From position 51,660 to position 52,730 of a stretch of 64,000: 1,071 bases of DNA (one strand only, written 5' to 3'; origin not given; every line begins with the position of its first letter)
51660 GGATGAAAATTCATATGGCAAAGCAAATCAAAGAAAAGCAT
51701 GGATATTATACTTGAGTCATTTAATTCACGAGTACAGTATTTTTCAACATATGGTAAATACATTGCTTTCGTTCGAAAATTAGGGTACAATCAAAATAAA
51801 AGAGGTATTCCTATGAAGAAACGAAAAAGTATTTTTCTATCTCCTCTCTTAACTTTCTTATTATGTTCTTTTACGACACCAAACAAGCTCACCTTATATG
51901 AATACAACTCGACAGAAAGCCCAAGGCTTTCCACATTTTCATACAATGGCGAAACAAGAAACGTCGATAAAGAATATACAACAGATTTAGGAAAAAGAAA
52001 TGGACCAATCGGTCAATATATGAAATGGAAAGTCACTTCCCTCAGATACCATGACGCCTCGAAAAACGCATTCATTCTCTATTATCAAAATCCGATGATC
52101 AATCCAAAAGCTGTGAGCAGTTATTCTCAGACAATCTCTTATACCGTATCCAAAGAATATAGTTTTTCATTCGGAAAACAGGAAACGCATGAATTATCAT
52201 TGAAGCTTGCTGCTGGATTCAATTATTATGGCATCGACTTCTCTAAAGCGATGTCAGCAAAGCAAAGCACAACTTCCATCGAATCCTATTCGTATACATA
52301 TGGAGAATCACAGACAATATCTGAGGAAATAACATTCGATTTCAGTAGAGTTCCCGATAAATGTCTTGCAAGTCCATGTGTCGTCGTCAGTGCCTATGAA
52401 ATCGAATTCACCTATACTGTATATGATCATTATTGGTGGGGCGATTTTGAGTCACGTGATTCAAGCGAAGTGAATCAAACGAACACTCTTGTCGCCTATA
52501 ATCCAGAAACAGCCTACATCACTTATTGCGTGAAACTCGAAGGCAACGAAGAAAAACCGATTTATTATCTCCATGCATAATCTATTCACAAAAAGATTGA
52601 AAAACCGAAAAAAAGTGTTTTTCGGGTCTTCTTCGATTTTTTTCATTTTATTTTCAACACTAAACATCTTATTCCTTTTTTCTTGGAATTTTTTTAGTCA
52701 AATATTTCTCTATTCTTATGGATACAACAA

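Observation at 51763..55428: Self-contained operon: secreted beta-rich protein + two different FtsX permeases + one small ABC ATPase (candidate protein-toxin/bacteriocin export-immunity module)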

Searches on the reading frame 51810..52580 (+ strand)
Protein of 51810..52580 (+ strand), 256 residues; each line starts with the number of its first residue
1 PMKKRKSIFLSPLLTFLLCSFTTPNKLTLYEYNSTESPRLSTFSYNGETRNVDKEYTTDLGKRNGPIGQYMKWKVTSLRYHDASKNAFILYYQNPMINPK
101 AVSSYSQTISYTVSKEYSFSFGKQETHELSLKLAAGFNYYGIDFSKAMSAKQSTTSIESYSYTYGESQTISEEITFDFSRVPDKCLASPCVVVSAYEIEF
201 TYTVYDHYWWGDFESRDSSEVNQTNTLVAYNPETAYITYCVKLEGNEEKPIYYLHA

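Call 3: search_protein_families(library=pfam, proteins=[window:51810-52580:+], max_evalue=1)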
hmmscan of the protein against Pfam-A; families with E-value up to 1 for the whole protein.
window:51810-52580:+ (256 aa): 1 family
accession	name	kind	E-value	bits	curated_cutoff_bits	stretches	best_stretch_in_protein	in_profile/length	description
PF04446.17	Thg1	-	0.36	11.2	29.2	1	107-166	63-109/130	tRNAHis guanylyltransferase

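Call 4: search_protein_families(library=ncbifam, proteins=[window:51810-52580:+], max_evalue=1)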
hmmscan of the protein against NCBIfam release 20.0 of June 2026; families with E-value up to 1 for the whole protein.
window:51810-52580:+ (256 aa): 0 families

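Call 7: find_homologous_proteins(query=window:51810-52580:+, max_evalue=0.001)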
Query window:51810-52580:+ (256 aa): 5 proteins with E <= 0.001 among 242 candidates.
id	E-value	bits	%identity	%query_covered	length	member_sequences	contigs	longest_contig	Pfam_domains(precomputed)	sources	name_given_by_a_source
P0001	1.7e-147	508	87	100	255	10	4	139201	-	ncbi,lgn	-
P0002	9.1e-127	440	76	100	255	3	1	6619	-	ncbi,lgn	-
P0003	6.0e-99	349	60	100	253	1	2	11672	-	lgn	-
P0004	2.9e-88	314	57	100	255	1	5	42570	-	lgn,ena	-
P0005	3.0e-80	287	55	95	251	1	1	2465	-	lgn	-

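Call 8: search_solved_structures(query=window:51810-52580:+, max_evalue=10)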
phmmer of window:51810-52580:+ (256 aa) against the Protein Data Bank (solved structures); distinct sequences matched with E-value up to 10: 2.
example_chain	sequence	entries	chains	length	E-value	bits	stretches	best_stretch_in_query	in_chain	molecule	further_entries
5it7_JJ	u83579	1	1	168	1.1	12.1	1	114-173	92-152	KLLA0F08261p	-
6uz7_AJ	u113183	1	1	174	1.1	12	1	114-173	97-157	KLLA0F08261p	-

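Call 9: find_encoding_contigs(protein=P0001, flank=8000, max_places=4)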
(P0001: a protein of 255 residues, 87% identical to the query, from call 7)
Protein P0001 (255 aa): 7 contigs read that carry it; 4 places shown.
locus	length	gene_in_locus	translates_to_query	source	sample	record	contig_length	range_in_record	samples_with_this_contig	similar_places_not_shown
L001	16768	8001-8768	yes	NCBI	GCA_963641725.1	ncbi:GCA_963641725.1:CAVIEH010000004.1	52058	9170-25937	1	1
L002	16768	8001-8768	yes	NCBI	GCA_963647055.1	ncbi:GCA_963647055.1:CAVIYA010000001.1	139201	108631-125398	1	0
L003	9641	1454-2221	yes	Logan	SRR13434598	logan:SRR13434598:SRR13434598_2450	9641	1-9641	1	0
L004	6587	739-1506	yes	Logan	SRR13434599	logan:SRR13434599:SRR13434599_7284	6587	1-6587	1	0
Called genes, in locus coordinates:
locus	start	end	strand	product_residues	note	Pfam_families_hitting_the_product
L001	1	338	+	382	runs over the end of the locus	PF04371:PAD_porph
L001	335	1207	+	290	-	PF00795:CN_hydrolase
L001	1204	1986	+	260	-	PF03372:Exo_endo_phos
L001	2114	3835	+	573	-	PF00753:Lactamase_B, PF12706:Lactamase_B_2 (weak), PF07521:RMMBL (faint), PF22505:RNase_J_b_CASP, PF17770:RNase_J_C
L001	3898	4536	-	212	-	PF01791:DeoC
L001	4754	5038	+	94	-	PF01649:Ribosomal_S20p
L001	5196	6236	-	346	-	PF06144:DNA_pol3_delta, PF21694:DNA_pol3_delta_C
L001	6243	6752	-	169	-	PF00160:Pro_isomerase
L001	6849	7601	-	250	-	PF00300:His_Phos_1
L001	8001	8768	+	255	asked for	-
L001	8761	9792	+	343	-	-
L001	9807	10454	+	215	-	PF02463:SMC_N (weak), PF00005:ABC_tran, PF01637:ATPase_2 (weak), PF13304:AAA_21 (faint)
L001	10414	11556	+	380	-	-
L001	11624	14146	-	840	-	PF04170:NlpE (faint)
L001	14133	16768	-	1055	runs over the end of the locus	PF01915:Glyco_hydro_3_C, PF14310:Fn3-like, PF00933:Glyco_hydro_3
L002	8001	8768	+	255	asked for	-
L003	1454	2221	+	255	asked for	-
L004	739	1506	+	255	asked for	-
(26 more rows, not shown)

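Call 10: find_encoding_contigs(protein=P0004, flank=8000, max_places=4)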
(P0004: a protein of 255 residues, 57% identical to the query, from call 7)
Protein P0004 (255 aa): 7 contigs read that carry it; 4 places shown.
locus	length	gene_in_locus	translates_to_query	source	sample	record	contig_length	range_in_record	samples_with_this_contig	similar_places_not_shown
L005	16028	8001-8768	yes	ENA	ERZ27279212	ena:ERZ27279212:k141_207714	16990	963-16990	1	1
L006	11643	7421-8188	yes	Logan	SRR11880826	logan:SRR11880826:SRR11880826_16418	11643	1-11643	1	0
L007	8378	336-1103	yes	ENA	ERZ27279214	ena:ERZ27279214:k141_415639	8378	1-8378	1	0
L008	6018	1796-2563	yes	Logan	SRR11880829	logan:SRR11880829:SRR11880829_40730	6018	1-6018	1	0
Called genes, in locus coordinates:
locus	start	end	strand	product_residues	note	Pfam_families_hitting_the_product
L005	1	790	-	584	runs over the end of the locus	?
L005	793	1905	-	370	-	-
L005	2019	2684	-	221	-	-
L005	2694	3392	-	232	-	PF01048:PNP_UDP_1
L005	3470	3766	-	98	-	-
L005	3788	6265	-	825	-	PF01926:MMR_HSR1, PF02421:FeoB_N, PF09439:SRPRB (weak), PF07670:Gate, PF07664:FeoB_C, PF07670:Gate (weak)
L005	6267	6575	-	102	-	PF04023:FeoA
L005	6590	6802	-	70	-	PF04023:FeoA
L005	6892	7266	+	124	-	PF01106:NifU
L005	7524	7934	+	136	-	PF01325:Fe_dep_repress, PF01047:MarR (faint), PF02742:Fe_dep_repr_C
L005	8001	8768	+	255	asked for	-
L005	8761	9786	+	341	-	-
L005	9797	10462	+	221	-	PF02463:SMC_N (faint), PF13166:AAA_13 (faint), PF00005:ABC_tran, PF01637:ATPase_2 (weak), PF13304:AAA_21 (faint)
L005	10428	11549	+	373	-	-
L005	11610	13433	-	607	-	PF00664:ABC_membrane, PF00005:ABC_tran, PF02463:SMC_N (weak)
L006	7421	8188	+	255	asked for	-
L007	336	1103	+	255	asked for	-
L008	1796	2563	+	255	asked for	-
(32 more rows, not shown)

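Call 11: find_encoding_contigs(protein=P0003, flank=8000, max_places=3)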
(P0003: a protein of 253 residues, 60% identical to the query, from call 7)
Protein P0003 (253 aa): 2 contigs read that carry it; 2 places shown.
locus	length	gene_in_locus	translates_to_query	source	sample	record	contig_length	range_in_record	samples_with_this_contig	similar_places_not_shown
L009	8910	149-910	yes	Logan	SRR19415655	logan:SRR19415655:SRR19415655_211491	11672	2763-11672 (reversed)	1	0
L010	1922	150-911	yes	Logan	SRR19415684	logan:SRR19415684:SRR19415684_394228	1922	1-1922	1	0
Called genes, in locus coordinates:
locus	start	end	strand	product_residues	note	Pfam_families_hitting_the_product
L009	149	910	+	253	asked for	-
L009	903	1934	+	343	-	-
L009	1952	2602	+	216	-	PF02463:SMC_N (weak), PF13166:AAA_13 (faint), PF00005:ABC_tran, PF13304:AAA_21 (faint)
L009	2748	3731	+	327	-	-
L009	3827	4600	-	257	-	PF07155:ECF-ribofla_trS, PF12822:ECF_trnsprt (weak)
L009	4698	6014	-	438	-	PF01728:FtsJ (weak), PF01189:Methyltr_RsmB-F, PF13636:Methyltranf_PUA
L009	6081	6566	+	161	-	-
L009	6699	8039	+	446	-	PF02885:Glycos_trans_3N, PF00591:Glycos_transf_3, PF07831:PYNP_C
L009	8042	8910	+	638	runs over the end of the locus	PF00005:ABC_tran, PF02463:SMC_N (faint), PF13555:AAA_29 (faint), PF13304:AAA_21 (faint), PF13401:AAA_22 (faint), PF12848:ABC_tran_Xtn, PF00005:ABC_tran, PF16326:ABC_tran_CTD (weak)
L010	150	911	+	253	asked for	-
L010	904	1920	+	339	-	?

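Call 24: predict_structure(alignment_id=A1)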
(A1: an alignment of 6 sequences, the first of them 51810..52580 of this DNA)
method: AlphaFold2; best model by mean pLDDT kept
length: 256 residues; sequences in the alignment: 6
mean_pLDDT: 65.8   pTM: 0.63
mean pLDDT of the five models: 65.8, 62.9, 62.3, 61.0, 55.2
residues with pLDDT >= 90: 16; 70-90: 116; 50-70: 66; < 50: 58
segments of 3 or more residues with pLDDT < 50: 1-31, 115-117, 149-166
pLDDT, mean of each block of 10 residues (from residue 1): 37 35 35 64 88 91 79 89 73 74 65 52 57 68 50 36 46 69 78 81 85 79 76 74 71 57
secondary structure, 60 per line:
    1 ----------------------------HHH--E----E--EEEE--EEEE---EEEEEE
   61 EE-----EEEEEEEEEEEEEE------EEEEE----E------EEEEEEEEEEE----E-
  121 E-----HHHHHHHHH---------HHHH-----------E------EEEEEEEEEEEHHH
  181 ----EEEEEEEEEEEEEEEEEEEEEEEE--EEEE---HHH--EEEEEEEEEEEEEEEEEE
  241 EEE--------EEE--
elements in order: E42-45 E48-51 E55-62 E68-81 E88-92 E104-114 H127-135 H145-148 E167-177 E185-208 E211-214 E223-243 E252-254

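Call 26: search_protein_representatives(alignment_id=A1)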
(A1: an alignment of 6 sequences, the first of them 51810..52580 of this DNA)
Query: 6 sequences, 255 profile positions. Proteins with E-value up to 0.001 (for the whole library): 29; up to 1e-10: 20; up to 1e-30: 14. The best 29 are listed.
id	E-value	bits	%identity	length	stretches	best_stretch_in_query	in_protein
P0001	2.8e-144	495.3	-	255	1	1-255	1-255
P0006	7.4e-70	251.5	-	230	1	31-255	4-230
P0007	1.2e-69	250.8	-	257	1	9-255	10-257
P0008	8.8e-67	241.4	-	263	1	7-255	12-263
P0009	1.1e-56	208.3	-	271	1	4-253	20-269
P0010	5.5e-56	206.0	-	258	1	6-255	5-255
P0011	1.2e-48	182.0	-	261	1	1-254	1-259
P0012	3.7e-48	180.4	-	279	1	4-253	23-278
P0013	3.3e-44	167.4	-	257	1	1-254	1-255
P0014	6.4e-41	156.7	-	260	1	10-253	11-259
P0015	1.0e-40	156.0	-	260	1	12-254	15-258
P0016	4.9e-40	153.8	-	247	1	2-253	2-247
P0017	6.7e-39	150.0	-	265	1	7-253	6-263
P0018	9.0e-36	139.8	-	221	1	5-195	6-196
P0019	3.9e-26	108.2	-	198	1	79-253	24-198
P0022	2.3e-16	76.2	-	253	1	14-252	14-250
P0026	7.9e-07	44.9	-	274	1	61-253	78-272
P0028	2.8e-06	43.2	-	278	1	47-253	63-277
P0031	3.6e-05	39.5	-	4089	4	150-228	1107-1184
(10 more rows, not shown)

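Call 28: fold_search(model_id=the predicted structure, library=pdb)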
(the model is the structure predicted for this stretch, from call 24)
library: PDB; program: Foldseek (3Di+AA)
matches with E <= 10: 548; with E <= 0.001: 1
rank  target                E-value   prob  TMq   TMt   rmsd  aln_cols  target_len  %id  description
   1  3kog                  9.9e-04  0.51  0.16  0.17  14.5       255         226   11  Crystal structure of Putative pore-forming toxin (YP_001301288.1) from Bacteroides vulgatus ATCC 8482 at 1.85 A resoluti (released 2009-12-01)
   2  8u5f_A                1.6e-03  0.98  0.23  0.21  10.0       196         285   13  Crystal Structure of Trypsinized Clostridium perfringens Enterotoxin (released 2023-09-27)
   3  2ztb_A                2.3e-03  0.35  0.15  0.15  18.9       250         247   17  Crystal structure of the parasporin-2 Bacillus thuringiensis toxin that recognizes cancer cells (released 2009-01-13)
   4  8u5f_H                3.8e-03  0.82  0.20  0.19  11.7       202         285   13  Crystal Structure of Trypsinized Clostridium perfringens Enterotoxin (released 2023-09-27)
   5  3ziw_A                7.3e-03  0.84  0.23  0.21  11.8       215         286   12  Clostridium perfringens enterotoxin, D48A mutation and N-terminal 37 residues deleted (released 2014-01-29)
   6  8u5f_E                7.7e-03  0.69  0.20  0.19  12.3       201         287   12  Crystal Structure of Trypsinized Clostridium perfringens Enterotoxin (released 2023-09-27)
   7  2xh6_A                9.6e-03  0.66  0.19  0.18  11.7       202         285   12  Clostridium perfringens enterotoxin (released 2011-04-27)
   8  3am2                  1.0e-02  0.72  0.21  0.19  11.6       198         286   13  Clostridium perfringens enterotoxin (released 2011-04-13)
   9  7y79_A                1.1e-02  0.18  0.14  0.17  14.0       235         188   12  Crystal structure of Cry78Aa (released 2022-08-31)
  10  3zix_A                1.8e-02  0.75  0.24  0.22  11.3       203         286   12  Clostridium perfringens Enterotoxin with the N-terminal 37 residues deleted (released 2014-01-29)
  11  9cmi_B                1.9e-02  0.60  0.21  0.19  12.0       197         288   13  Cryo-EM structure of human claudin-4 complex with Clostridium perfringens enterotoxin, sFab COP-1, and Nanobody (released 2024-08-07)
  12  2xh6_B                2.1e-02  0.63  0.21  0.20  11.9       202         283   12  Clostridium perfringens enterotoxin (released 2011-04-27)
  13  4pkm                  3.9e-02  0.14  0.15  0.13  22.8       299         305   10  Crystal Structure of Bacillus thuringiensis Cry51Aa1 Protoxin at 1.65 Angstroms Resolution (released 2015-06-03)
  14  4rhz_A                5.2e-02  0.11  0.16  0.16  27.2       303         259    8  Crystal structure of Cry23Aa1 and Cry37Aa1 binary protein complex (released 2015-10-28)
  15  6lhz                  5.4e-02  0.10  0.10  0.15  17.1       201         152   10  Structure of aerolysin-like protein (Bombina maxima) (released 2020-06-10)
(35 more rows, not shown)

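Call 30: search_protein_families(library=pfam, alignment_id=A4, max_evalue=1)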
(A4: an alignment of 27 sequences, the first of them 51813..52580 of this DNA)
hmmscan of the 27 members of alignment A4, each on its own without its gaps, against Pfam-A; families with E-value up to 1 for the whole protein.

A. member 1, window:51813-52580:+ (255 aa): 1 family
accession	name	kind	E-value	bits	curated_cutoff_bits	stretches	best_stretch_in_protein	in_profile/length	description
PF04446.17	Thg1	-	0.36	11.2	29.2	1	106-165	63-109/130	tRNAHis guanylyltransferase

B. families by the number of members that match (of 27 scanned): 10 families
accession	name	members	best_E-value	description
PF04446.17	Thg1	3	0.077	tRNAHis guanylyltransferase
PF25084.1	LbH_EIF2B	2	0.016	EIF2B subunit epsilon LbH domain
PF00909.26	Ammonium_transp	2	0.021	Ammonium Transporter Family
PF14132.11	DUF4299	1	0.029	Domain of unknown function (DUF4299)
PF18054.6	CEL_III_C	1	0.039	CEL-III C-terminal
PF07817.19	GLE1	1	0.12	GLE1-like protein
PF17992.7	Agarase_CBM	1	0.14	Agarase CBM like domain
PF11743.13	DUF3301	1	0.15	Protein of unknown function (DUF3301)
PF04066.18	MrpF_PhaF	1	0.23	Multiple resistance and pH regulation protein F (MrpF / PhaF)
PF04415.17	DUF515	1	0.27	Protein of unknown function (DUF515)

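Call 31: search_solved_structures(query=A4, max_evalue=10)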
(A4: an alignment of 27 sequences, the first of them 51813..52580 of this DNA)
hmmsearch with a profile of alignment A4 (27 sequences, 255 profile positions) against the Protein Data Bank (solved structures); distinct sequences matched with E-value up to 10: 6.
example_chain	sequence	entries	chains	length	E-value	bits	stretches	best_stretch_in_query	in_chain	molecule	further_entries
2ztb_A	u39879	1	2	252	0.14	14.8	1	42-173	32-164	Crystal protein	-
1orm_A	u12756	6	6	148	0.18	14.4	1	27-116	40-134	Outer membrane protein X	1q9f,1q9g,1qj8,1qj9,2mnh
2m06_A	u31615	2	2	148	0.22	14.1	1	27-116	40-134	Outer membrane protein X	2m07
6eu6_A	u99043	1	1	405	0.56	12.8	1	158-216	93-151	Ammonium transporter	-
4zno_A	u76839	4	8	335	1.4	11.5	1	94-176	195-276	Natterin-like protein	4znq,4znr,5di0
5zu4_A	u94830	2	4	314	2.3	10.8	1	94-188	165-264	Natterin-like protein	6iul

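Call 33: find_related_loci(query=A1, collection=genome_contigs, flank=7000)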
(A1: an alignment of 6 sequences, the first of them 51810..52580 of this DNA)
Query A1 (256 aa) in genome_contigs; peptide patterns used: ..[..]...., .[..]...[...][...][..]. (x = any residue, [..] = any of these).
39 stretches matched a pattern; 3 encode a relative of the query (tblastn E <= 1e-3); 3 distinct loci.
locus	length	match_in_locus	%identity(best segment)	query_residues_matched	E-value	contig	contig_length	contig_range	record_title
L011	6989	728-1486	33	2-254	7e-43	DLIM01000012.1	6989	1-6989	MAG TPA_asm: Bacillales bacterium UBA7642 UBA7642_contig_18350, whole genome shotgun sequence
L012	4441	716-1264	24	63-252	8e-9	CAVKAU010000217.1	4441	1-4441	bacterium isolate H07658-L1_cleanbin_000015 genome assembly, contig: Spades_H07658-L1_contig_4947, whole genome shotgun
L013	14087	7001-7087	45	190-218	7e-5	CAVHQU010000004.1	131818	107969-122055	bacterium isolate H07651-L1_cleanbin_000004 genome assembly, contig: Spades_H07651-L1_contig_15, whole genome shotgun se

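Call 37: find_encoding_contigs(protein=P0008, flank=6000, max_places=3)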
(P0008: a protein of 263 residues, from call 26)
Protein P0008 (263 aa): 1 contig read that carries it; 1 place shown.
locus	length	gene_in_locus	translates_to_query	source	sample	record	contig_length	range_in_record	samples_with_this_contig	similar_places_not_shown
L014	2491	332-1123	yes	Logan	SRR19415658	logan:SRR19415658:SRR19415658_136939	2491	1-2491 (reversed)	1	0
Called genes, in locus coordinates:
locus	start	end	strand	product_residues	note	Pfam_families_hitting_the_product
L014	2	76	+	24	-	?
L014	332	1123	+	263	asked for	-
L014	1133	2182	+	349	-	-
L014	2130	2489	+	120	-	?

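Call 38: find_encoding_contigs(protein=P0012, flank=6000, max_places=3)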
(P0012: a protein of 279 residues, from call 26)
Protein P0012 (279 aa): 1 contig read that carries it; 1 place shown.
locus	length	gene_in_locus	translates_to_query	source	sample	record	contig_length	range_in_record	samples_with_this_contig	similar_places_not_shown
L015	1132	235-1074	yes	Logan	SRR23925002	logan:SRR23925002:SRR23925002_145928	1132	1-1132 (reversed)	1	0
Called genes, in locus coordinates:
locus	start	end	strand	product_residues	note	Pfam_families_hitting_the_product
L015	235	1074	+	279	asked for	-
